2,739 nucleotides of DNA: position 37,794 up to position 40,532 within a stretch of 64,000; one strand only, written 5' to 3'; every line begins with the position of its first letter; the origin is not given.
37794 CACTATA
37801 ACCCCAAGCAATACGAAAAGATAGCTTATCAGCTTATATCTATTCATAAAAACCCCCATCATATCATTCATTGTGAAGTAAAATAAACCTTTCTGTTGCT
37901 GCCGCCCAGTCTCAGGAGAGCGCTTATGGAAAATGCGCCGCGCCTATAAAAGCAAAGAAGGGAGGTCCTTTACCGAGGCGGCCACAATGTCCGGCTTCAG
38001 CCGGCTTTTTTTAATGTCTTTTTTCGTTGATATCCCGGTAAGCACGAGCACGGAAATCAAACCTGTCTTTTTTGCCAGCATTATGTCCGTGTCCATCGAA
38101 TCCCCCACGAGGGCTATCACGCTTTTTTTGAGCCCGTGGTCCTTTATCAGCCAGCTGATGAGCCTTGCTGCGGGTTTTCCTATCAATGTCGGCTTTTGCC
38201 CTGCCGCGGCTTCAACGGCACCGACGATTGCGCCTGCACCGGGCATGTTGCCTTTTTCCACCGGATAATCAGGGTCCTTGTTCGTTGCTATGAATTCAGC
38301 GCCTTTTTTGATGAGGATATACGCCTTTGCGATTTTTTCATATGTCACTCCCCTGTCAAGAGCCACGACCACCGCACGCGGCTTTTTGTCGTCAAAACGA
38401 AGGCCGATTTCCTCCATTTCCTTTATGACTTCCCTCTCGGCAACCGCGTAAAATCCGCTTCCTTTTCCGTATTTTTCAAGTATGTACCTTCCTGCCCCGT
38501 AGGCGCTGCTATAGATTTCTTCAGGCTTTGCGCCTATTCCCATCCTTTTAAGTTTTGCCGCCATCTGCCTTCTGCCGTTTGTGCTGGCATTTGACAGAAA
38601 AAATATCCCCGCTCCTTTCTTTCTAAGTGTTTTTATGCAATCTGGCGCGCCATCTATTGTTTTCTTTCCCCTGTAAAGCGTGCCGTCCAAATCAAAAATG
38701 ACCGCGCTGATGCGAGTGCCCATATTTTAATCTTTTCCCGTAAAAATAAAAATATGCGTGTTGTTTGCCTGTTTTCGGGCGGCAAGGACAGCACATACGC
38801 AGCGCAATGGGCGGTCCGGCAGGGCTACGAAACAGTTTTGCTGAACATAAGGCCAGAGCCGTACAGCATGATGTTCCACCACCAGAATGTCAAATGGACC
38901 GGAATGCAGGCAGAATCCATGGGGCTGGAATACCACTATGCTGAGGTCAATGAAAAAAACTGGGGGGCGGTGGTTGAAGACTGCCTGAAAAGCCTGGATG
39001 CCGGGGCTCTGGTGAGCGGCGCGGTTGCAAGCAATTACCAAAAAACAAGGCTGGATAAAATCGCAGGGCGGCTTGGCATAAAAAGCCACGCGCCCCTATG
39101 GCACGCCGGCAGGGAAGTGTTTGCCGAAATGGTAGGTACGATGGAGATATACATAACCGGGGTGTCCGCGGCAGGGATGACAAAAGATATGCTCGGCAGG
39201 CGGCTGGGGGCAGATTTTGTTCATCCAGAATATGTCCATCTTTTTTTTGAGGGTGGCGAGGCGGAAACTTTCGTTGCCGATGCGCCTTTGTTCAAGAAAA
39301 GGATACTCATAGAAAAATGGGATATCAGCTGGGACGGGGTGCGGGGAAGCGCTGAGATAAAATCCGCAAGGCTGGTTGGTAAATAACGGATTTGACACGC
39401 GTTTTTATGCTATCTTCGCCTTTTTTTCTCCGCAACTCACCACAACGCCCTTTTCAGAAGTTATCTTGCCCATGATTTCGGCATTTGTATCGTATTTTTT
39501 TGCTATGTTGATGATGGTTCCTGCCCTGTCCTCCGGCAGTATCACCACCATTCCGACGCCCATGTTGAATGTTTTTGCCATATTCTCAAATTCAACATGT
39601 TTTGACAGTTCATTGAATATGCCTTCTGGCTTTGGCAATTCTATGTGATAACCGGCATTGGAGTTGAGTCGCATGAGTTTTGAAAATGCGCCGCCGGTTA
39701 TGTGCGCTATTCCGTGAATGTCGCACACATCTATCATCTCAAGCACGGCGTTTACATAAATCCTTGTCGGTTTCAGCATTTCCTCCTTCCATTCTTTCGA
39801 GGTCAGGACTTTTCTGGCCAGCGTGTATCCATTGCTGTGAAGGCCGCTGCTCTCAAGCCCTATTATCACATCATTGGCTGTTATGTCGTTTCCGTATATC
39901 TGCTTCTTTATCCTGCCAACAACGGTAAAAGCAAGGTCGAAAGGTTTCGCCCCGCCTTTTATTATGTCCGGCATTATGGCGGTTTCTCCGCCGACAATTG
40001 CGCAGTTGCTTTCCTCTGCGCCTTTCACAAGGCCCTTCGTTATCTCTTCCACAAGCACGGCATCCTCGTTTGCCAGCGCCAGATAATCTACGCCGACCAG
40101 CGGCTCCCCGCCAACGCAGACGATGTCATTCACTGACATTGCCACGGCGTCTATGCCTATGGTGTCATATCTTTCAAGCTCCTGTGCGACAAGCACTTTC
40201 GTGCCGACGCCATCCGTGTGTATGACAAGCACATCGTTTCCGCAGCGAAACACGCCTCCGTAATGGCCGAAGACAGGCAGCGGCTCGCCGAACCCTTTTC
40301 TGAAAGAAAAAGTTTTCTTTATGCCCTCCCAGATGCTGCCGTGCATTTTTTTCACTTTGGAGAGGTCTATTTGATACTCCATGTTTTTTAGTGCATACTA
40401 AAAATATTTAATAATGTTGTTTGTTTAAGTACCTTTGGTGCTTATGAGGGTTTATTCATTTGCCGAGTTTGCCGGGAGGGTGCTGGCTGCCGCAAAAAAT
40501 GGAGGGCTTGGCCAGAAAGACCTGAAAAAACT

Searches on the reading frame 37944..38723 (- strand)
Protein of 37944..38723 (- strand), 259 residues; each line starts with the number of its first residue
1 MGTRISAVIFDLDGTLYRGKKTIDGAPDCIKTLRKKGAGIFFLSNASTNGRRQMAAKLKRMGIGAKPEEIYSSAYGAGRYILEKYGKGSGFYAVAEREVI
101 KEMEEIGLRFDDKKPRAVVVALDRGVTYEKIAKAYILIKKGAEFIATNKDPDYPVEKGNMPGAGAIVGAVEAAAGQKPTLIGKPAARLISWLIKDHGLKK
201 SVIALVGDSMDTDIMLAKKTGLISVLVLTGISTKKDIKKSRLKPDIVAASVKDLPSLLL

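Call 71: search_protein_families(library=pfam, proteins=[window:37944-38723:-], max_evalue=0.00001)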
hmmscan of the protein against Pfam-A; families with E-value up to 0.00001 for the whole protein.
window:37944-38723:- (259 aa): 4 families
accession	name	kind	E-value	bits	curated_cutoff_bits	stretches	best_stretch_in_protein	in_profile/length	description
PF13344.12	Hydrolase_6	-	1e-22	80.5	27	1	8-108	1-100/101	Haloacid dehalogenase-like hydrolase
PF13242.12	Hydrolase_like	-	4.5e-17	62.2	22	1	181-254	2-75/75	HAD-hyrolase-like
PF00702.32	Hydrolase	-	4.2e-13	50.5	26.4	1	5-219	1-189/191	haloacid dehalogenase-like hydrolase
PF13419.12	HAD_2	-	9.3e-08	32.8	23.8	0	174-226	126-177/178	Haloacid dehalogenase-like hydrolase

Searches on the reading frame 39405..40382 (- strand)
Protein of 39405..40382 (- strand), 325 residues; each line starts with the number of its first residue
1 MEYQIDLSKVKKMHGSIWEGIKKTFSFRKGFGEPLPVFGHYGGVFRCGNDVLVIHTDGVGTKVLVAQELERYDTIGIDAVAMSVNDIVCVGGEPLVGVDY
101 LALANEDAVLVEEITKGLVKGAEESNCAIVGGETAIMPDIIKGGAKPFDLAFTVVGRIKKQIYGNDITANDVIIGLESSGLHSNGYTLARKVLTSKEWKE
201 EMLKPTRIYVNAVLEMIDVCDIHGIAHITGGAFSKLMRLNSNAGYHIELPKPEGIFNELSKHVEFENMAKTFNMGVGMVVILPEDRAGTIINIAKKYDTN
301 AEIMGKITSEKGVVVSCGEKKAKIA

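Call 71: search_protein_families(library=pfam, proteins=[window:39405-40382:-], max_evalue=0.00001)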
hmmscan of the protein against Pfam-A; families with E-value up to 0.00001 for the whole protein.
window:39405-40382:- (325 aa): 2 families
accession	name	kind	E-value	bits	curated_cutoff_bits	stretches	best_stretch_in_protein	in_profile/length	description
PF02769.27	AIRS_C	-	8.4e-24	84.9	23.1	1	169-316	2-154/156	AIR synthase related protein, C-terminal domain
PF00586.29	AIRS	-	6.5e-23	81.7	24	1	43-158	5-112/112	AIR synthase related protein, N-terminal domain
